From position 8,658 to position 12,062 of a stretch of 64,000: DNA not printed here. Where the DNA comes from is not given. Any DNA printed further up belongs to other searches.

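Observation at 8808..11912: Metallophosphoesterase-NACHT (STAND) fusion as a lone cargo gene: candidate undescribed single-gene anti-phage system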

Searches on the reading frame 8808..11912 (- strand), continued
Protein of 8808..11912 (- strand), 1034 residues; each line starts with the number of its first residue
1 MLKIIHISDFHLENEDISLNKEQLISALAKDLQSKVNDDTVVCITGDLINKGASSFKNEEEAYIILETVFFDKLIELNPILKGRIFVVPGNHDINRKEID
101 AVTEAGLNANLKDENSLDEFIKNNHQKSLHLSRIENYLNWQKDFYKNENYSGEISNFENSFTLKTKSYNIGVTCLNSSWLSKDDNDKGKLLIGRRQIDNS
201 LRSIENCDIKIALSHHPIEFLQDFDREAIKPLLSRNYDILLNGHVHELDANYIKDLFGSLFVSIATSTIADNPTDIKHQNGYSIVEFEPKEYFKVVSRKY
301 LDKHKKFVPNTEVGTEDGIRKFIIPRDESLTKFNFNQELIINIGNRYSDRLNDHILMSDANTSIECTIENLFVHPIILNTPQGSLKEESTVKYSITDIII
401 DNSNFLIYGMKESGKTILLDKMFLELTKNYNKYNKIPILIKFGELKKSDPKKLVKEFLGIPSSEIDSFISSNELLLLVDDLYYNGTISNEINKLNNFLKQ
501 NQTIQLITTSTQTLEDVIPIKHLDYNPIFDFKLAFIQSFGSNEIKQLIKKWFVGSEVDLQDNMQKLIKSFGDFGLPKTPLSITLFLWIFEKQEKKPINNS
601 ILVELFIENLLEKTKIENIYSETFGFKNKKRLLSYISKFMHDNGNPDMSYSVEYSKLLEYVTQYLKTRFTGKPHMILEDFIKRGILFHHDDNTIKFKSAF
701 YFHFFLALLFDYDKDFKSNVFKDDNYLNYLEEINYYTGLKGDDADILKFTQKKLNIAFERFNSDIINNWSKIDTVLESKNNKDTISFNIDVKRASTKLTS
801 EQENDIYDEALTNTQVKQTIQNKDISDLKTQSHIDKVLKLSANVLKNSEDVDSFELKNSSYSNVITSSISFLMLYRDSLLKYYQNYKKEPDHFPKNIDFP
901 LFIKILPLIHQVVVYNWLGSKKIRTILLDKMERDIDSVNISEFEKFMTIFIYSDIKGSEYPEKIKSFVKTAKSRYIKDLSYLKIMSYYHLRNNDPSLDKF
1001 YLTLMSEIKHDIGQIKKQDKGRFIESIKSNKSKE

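Call 39: search_protein_representatives(protein=window:8808-11912:-)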
Query: 1034 residues. Proteins with E-value up to 0.001 (for the whole library): 5756; up to 1e-10: 3274; up to 1e-30: 716. The best 150 are listed.
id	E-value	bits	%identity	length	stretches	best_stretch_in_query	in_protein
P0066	0.0e+00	1182.5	53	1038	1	1-1031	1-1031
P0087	8.1e-265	898.1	43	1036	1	2-1011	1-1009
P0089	8.7e-260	881.4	41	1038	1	1-1033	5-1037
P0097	5.5e-246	835.8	43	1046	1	3-1032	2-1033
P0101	2.2e-240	817.2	41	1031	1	1-1025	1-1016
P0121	3.9e-238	809.8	40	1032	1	1-1031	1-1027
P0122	6.0e-233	792.6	38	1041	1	1-1026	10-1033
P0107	3.3e-228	776.9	41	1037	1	1-1019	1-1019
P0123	1.6e-209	715.1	37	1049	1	1-1031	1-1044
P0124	2.0e-208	711.4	42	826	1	213-1032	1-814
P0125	2.6e-208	711.0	40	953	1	83-1031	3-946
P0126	6.7e-192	656.7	45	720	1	224-927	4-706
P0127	1.8e-183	628.8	41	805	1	233-1030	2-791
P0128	1.4e-177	609.3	34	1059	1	1-1024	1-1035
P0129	1.5e-174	599.3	35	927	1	104-1033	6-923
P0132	6.7e-162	557.4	33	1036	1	3-1032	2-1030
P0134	2.9e-156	538.8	32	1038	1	2-1032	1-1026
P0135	4.4e-156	538.2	34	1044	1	4-1031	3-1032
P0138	3.6e-153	528.6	34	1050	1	3-1032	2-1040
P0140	5.4e-147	508.1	32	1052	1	2-1030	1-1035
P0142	1.8e-145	503.1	30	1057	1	1-1027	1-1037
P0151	5.7e-141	488.2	34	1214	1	3-1011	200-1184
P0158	1.0e-136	474.1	31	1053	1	2-1032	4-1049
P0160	2.7e-135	469.4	31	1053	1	1-1034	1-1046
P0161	4.7e-135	468.6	29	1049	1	2-1030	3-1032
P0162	1.2e-134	467.3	55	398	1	640-1032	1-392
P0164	3.8e-133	462.3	31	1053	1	3-1032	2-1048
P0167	1.8e-132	460.1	29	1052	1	2-1032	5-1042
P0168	3.3e-130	452.6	30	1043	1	1-1031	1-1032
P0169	4.5e-129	448.8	30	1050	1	1-1032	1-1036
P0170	5.6e-129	448.5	30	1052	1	2-1026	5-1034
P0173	5.2e-127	442.0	32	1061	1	2-1032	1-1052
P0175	3.3e-124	432.7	30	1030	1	8-1028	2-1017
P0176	5.0e-123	428.8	33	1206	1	16-1029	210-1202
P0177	9.5e-123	427.9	31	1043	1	2-1030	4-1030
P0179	1.3e-122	427.4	31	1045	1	2-1030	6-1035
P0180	2.0e-121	423.5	30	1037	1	3-1032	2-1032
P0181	2.0e-121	423.4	40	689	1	428-1032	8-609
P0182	1.4e-120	420.6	29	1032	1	1-1033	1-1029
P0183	4.7e-120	418.9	31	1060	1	2-1017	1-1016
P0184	8.6e-119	414.8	32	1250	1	55-1033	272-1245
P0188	3.6e-114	399.5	29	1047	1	2-1017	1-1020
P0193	7.7e-111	388.4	29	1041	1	2-1032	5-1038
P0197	6.8e-107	375.4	32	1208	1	2-1012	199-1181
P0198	2.9e-106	373.3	33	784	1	257-1020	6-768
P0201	1.7e-105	370.8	29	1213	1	74-1032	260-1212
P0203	3.3e-104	366.5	27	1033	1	1-1032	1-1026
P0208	3.7e-99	349.8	29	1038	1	1-1029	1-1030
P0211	4.8e-98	346.1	33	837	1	230-1032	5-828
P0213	2.0e-97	344.0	29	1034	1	3-1028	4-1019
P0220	8.8e-94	332.0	28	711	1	331-1027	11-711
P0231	1.5e-86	308.1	32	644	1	404-1034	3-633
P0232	5.6e-86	306.1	27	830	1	204-1020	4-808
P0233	7.5e-85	302.4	25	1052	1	2-1030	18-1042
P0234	1.6e-84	301.3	31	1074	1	2-1030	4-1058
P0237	9.5e-83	295.5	29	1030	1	40-991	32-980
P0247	6.3e-78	279.5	29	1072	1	3-990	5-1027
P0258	1.0e-74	268.9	26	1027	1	4-1027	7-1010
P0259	1.1e-74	268.8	25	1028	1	2-1029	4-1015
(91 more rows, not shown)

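Call 41: predict_structure(alignment_id=A1)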
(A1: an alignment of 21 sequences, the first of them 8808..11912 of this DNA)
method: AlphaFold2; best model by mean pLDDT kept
length: 1034 residues; sequences in the alignment: 21
mean_pLDDT: 83.5   pTM: 0.66
mean pLDDT of the five models: 83.5, 83.0, 81.7, 81.2, 77.7
residues with pLDDT >= 90: 359; 70-90: 536; 50-70: 117; < 50: 22
segments of 3 or more residues with pLDDT < 50: 247-251, 274-276, 616-622, 793-797
pLDDT, mean of each block of 10 residues (from residue 1): 89 85 91 93 89 86 91 92 90 77 73 85 82 84 80 87 91 86 71 89 91 88 81 89 62 70 74 55 89 90 87 80 83 87 88 71 76 87 63 91 89 86 92 91 86 92 90 92 68 89 91 62 65 87 88 73 79 71 77 66 79 55 74 96 90 94 86 85 79 85 94 92 86 91 91 93 90 84 64 53 79 75 74 91 89 91 96 92 85 78 90 91 89 87 95 91 93 91 87 82 92 87 83 51
secondary structure, 60 per line:
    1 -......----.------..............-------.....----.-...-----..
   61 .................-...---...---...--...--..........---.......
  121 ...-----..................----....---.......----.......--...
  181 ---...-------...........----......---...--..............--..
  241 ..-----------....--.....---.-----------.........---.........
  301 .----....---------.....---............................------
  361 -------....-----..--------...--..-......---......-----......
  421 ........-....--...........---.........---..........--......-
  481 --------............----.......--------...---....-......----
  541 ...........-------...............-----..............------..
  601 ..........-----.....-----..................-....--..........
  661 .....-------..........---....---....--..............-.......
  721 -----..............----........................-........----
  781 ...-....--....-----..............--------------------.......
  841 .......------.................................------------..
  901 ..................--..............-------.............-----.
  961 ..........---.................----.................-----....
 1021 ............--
elements in order (helices of 4 or more, strands of 3 or more residues): E2-7 H19-32 E40-44 H59-77 E85-87 H101-110 H114-123 H129-146 E151-154 E158-164 E169-175 H194-204 E209-214 H223-236 E239-242 E254-257 E260-264 E280-288 E292-301 E306-309 E319-323 H327-354 H368-371 H395-400 E404-409 H415-428 H430-433 E436-441 H442-446 H450-458 H462-471 E474-479 H489-500 E505-511 H526-529 E531-536 H541-551 H559-573 H579-592 H599-610 H616-620 H626-643 E651-653 H654-665 H673-682 E686-689 E693-696 H699-712 H714-720 H726-739 H744-767 H769-776 H785-788 H791-794 H800-813 H834-847 H854-886 H899-918 H921-934 H942-954 H960-970 H974-990 H995-1011 H1017-1032

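Call 46: fold_search(model_id=the predicted structure, library=pdb)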
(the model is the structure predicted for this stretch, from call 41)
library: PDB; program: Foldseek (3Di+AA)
matches with E <= 10: 987; with E <= 0.001: 48
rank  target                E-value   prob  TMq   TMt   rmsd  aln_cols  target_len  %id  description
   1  9a6c_B                2.1e-11  1.00  0.24  0.48   5.2       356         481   17  Integrative model of YYDD-YYDB by crosslinking MS and deep learning (released 2024-09-18)
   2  5irm_C                3.8e-09  1.00  0.22  0.29  15.8       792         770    9  Crystal structure of rabbit NOD2 in an ADP-bound state (Crystal form2) (released 2016-06-29)
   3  5irm_A                6.1e-08  1.00  0.22  0.28  15.9       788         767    8  Crystal structure of rabbit NOD2 in an ADP-bound state (Crystal form2) (released 2016-06-29)
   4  5irl                  8.3e-08  1.00  0.22  0.30  17.3       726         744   10  Crystal structure of rabbit NOD2 SER mutant in an ADP-bound state (released 2016-06-29)
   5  7jgr_A                9.8e-07  1.00  0.17  0.35  12.1       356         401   13  Structure of Drosophila ORC bound to DNA (84 bp) and Cdc6 (released 2020-09-09)
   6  2qby_A                1.7e-06  1.00  0.21  0.49   7.8       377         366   14  Crystal structure of a heterodimer of Cdc6/Orc1 initiators bound to origin DNA (from S. solfataricus) (released 2007-09-11)
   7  8dgf_B                2.4e-06  1.00  0.25  0.18  25.2       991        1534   10  Avs4 bound to phage PhiV-1 portal (released 2022-08-03)
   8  8sxn_C                3.1e-06  1.00  0.21  0.26  24.5       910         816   10  Structure of NLRP3 and NEK7 complex (released 2024-02-14)
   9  8s0e_A                1.1e-05  1.00  0.17  0.40  12.0       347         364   10  H. sapiens OCCM bound to double stranded DNA (released 2024-10-02)
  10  8s0e_G                1.1e-05  1.00  0.15  0.34  11.2       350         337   13  H. sapiens OCCM bound to double stranded DNA (released 2024-10-02)
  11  5uj7_D                1.2e-05  1.00  0.17  0.39  11.3       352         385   14  Structure of the active form of human Origin Recognition Complex ATPase motor module, complex subunitS 1, 4, 5 (released 2017-02-08)
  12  8dgf_A                1.6e-05  1.00  0.26  0.19  24.0       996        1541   10  Avs4 bound to phage PhiV-1 portal (released 2022-08-03)
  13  1w5t_A                1.7e-05  1.00  0.18  0.37   9.0       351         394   12  Structure of the Aeropyrum Pernix ORC2 protein (ADPNP-ADP complexes) (released 2004-10-05)
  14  1w5s_B                2.0e-05  1.00  0.19  0.41   8.2       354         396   12  Structure of the Aeropyrum Pernix ORC2 protein (ADP form) (released 2004-10-05)
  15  5uj7_C                3.2e-05  1.00  0.16  0.37  12.0       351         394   14  Structure of the active form of human Origin Recognition Complex ATPase motor module, complex subunitS 1, 4, 5 (released 2017-02-08)
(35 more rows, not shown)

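Call 68: find_encoding_contigs(protein=P0030, flank=8000, max_places=1)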
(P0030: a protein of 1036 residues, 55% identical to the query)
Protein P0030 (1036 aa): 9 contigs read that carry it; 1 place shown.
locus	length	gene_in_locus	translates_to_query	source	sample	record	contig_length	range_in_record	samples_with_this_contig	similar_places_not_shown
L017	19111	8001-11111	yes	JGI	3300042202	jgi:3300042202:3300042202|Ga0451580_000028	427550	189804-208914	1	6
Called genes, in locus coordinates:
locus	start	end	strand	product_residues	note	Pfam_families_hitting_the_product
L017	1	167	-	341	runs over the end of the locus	PF00491:Arginase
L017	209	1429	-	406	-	PF01979:Amidohydro_1, PF07969:Amidohydro_3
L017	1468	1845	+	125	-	-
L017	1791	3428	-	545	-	PF17391:Urocanase_N, PF01175:Urocanase, PF17392:Urocanase_C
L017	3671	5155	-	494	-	PF00221:Lyase_aromatic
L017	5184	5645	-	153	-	PF13404:HTH_AsnC-type, PF13412:HTH_24, PF01047:MarR (weak), PF08279:HTH_11 (weak), PF01037:AsnC_trans_reg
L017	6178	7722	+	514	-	PF13541:ChlI, PF00493:MCM (faint), PF01078:Mg_chelatase, PF07728:AAA_5 (weak), PF13335:Mg_chelatase_C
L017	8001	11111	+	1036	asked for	PF00149:Metallophos, PF24406:nSTAND_NTPase4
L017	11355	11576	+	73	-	PF18495:VbhA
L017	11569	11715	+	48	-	-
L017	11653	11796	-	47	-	-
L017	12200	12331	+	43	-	-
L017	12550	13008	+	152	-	PF26622:DUF8199 (weak)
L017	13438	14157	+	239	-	-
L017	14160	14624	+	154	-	PF14376:Haem_bd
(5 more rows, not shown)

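Call 69: find_encoding_contigs(protein=P0067, flank=8000, max_places=1)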
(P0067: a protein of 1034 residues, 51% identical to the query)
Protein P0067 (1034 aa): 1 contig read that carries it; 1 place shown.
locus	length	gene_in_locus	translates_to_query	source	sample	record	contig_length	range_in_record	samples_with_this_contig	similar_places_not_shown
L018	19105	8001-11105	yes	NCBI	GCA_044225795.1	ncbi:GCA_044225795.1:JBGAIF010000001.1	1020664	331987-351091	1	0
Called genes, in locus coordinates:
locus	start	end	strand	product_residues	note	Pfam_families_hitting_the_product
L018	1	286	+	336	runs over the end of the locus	-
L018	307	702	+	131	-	-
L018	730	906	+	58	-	-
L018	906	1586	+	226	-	-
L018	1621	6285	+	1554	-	PF13872:AAA_34, PF04851:ResIII, PF13871:Helicase_C_4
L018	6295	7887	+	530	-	PF13479:AAA_24 (weak)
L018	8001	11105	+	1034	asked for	PF00149:Metallophos, PF24406:nSTAND_NTPase4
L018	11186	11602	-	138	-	-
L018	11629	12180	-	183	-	-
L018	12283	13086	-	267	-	-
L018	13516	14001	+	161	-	PF00027:cNMP_binding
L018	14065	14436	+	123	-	PF00903:Glyoxalase (weak), PF19581:Glyoxalase_7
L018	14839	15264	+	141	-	-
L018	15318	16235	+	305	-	-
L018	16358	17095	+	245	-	PF01925:TauE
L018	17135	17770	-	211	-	PF05401:NodS (weak), PF05175:MTS (weak), PF13489:Methyltransf_23, PF02353:CMAS (weak), PF13649:Methyltransf_25, PF13847:Methyltransf_31, PF08241:Methyltransf_11, PF08242:Methyltransf_12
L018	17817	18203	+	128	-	PF26622:DUF8199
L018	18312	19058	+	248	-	PF18962:Por_Secre_tail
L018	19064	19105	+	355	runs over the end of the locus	PF03150:CCP_MauG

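Call 70: find_encoding_contigs(protein=P0108, flank=8000, max_places=1)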
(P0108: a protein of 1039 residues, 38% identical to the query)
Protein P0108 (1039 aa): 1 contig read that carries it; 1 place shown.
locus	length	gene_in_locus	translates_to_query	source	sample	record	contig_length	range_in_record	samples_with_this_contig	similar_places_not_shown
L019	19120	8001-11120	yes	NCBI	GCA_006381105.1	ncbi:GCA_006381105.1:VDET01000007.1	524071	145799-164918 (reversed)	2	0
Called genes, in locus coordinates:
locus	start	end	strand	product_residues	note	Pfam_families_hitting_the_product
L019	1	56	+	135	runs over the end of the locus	PF02566:OsmC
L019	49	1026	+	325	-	PF03773:ArsP_1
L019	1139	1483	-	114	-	PF01638:HxlR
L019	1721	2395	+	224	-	PF00881:Nitroreductase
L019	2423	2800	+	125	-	PF07366:SnoaL, PF12680:SnoaL_2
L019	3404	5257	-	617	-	PF12799:LRR_4 (faint), PF23952:LRR_EndoS (weak), PF18962:Por_Secre_tail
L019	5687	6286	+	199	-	PF20347:DUF6642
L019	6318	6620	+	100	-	-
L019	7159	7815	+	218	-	-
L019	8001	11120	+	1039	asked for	PF00149:Metallophos, PF12850:Metallophos_2 (faint), PF24406:nSTAND_NTPase4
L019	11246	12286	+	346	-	-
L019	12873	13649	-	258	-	PF01925:TauE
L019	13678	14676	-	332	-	PF01551:Peptidase_M23, PF01476:LysM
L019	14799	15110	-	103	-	PF20584:DUF6787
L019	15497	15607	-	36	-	-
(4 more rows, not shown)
